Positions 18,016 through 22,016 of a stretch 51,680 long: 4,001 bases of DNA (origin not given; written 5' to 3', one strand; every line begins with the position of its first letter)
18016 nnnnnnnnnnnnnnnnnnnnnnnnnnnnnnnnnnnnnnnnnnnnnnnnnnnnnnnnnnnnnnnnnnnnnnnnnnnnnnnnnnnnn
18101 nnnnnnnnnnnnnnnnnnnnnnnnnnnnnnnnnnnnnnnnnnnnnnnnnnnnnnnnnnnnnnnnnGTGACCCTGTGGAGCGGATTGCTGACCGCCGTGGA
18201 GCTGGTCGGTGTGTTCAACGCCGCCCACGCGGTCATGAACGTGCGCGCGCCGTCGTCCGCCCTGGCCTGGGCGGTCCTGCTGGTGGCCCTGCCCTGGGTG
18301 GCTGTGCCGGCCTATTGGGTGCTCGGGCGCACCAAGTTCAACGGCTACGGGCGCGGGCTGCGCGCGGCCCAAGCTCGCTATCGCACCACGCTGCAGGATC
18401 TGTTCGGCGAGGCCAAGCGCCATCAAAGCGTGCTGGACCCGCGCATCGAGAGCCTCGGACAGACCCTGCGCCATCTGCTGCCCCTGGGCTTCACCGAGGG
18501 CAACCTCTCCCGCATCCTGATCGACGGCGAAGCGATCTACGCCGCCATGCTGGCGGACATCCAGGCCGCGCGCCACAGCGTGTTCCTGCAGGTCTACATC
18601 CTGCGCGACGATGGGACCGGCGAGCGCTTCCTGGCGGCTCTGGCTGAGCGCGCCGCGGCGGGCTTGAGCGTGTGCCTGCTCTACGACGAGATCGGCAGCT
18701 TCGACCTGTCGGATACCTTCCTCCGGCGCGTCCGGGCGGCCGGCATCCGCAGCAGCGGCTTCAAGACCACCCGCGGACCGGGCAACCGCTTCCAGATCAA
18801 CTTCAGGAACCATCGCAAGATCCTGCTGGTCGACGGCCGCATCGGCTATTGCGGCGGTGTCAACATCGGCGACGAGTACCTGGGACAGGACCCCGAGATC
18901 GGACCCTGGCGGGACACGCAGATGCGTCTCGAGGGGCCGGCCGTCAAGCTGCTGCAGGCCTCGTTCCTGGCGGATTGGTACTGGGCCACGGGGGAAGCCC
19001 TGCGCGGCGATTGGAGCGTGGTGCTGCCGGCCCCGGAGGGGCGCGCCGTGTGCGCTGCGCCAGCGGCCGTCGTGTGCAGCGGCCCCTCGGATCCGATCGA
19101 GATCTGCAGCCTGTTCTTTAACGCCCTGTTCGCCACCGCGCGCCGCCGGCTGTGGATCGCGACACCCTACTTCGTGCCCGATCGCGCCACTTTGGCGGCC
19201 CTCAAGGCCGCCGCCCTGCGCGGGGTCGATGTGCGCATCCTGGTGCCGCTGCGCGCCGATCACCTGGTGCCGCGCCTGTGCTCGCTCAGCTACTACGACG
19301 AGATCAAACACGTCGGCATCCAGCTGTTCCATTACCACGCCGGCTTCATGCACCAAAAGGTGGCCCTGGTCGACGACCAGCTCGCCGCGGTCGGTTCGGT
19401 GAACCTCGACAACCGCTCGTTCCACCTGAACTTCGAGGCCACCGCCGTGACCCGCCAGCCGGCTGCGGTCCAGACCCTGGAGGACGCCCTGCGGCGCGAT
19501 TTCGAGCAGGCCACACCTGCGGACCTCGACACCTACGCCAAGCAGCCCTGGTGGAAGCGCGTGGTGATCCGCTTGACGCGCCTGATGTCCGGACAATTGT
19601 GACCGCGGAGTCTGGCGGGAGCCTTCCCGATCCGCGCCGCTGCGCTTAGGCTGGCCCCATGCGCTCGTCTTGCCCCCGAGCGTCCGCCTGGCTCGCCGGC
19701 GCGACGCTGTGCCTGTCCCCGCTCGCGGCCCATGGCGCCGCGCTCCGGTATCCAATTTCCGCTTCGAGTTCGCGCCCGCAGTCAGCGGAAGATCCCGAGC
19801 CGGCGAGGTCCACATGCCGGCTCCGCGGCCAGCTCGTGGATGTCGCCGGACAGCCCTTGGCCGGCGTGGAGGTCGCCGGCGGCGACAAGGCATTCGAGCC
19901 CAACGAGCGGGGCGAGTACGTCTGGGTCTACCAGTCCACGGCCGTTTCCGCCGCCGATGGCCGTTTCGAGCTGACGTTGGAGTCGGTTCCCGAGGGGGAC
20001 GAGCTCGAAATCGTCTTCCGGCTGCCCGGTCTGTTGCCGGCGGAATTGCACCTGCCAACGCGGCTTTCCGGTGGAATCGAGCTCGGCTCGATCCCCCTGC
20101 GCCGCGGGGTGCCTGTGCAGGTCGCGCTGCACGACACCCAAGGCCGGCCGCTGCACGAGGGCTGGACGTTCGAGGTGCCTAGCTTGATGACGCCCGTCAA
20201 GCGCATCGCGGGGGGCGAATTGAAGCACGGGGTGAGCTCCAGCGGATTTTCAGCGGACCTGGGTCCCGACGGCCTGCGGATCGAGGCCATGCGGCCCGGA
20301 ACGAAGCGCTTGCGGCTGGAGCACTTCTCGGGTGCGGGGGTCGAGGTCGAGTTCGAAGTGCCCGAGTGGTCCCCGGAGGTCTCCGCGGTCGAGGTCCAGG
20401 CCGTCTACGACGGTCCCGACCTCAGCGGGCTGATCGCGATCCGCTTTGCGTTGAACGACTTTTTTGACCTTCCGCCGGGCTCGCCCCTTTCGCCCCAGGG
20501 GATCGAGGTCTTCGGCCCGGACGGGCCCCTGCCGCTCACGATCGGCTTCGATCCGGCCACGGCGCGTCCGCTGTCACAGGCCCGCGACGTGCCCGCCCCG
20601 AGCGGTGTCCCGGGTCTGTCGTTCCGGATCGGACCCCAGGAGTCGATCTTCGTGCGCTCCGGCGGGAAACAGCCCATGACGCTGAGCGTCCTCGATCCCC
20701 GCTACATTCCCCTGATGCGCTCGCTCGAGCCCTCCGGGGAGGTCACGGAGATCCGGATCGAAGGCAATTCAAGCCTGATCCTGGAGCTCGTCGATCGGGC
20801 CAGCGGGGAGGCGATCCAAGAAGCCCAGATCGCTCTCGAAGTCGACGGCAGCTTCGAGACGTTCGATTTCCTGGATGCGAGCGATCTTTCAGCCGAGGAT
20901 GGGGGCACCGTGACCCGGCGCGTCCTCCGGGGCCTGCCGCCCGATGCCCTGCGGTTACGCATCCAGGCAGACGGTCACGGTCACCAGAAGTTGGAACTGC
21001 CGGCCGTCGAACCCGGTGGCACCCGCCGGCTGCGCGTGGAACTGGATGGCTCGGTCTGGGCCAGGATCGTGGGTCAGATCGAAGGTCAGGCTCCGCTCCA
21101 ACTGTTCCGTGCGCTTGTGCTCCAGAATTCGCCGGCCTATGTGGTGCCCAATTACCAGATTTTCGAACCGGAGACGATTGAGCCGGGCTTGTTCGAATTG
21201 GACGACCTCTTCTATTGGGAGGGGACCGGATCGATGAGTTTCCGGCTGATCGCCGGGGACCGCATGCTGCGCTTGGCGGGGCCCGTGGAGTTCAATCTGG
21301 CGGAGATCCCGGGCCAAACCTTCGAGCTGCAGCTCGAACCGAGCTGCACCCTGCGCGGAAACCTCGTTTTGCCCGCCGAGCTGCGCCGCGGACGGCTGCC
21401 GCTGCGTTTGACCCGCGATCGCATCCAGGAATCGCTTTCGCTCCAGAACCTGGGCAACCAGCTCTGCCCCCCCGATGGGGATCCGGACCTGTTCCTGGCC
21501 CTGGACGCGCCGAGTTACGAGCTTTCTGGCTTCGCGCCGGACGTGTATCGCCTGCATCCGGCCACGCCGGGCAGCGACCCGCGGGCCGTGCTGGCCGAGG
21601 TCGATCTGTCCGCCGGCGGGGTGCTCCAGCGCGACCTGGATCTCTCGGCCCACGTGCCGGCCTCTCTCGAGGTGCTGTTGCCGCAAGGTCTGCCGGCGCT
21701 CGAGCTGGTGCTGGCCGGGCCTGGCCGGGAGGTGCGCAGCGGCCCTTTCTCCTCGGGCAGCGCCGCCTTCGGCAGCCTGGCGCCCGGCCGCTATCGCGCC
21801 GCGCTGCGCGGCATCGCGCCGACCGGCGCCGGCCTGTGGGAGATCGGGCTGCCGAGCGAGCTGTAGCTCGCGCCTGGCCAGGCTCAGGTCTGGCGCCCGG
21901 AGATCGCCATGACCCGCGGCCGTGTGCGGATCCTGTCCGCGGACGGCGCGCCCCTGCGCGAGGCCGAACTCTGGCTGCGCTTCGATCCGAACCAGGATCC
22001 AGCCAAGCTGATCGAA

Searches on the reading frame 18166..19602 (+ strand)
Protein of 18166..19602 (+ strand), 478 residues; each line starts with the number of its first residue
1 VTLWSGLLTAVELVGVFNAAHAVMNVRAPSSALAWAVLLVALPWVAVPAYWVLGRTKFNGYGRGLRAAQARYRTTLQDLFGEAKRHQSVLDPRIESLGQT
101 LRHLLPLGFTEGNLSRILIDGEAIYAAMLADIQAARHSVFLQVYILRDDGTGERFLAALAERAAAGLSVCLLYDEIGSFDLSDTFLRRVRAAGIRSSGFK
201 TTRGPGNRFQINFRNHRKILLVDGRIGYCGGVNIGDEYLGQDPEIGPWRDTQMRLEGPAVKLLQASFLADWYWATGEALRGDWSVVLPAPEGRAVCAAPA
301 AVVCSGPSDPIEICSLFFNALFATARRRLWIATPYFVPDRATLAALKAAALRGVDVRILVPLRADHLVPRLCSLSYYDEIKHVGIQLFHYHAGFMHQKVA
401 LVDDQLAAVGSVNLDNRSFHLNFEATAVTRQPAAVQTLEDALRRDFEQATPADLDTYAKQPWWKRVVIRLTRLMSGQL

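Call 64: search_protein_families(library=pfam, proteins=[window:18166-19602:+], max_evalue=0.001)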
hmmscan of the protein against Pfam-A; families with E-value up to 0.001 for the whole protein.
window:18166-19602:+ (478 aa): 3 families
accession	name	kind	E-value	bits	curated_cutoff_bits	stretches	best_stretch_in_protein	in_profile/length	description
PF13091.12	PLDc_2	-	2.1e-38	131.6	27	2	322-445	5-131/132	PLD-like domain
PF00614.28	PLDc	-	1.7e-12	47.2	21.9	2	213-238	3-28/28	Phospholipase D Active site motif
PF13396.11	PLDc_N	-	9.5e-06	25.9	23.3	1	19-55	7-42/42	Phospholipase_D-nuclease N-terminal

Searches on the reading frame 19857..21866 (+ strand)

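Call 64: search_protein_families(library=pfam, proteins=[window:19857-21866:+], max_evalue=0.001)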
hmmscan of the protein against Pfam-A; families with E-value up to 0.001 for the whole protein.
window:19857-21866:+ (669 aa): 1 family
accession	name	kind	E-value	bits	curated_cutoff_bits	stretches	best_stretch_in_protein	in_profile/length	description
PF13620.12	CarboxypepD_reg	-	7.1e-06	26.7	32.3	0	316-396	10-81/82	Carboxypeptidase regulatory-like domain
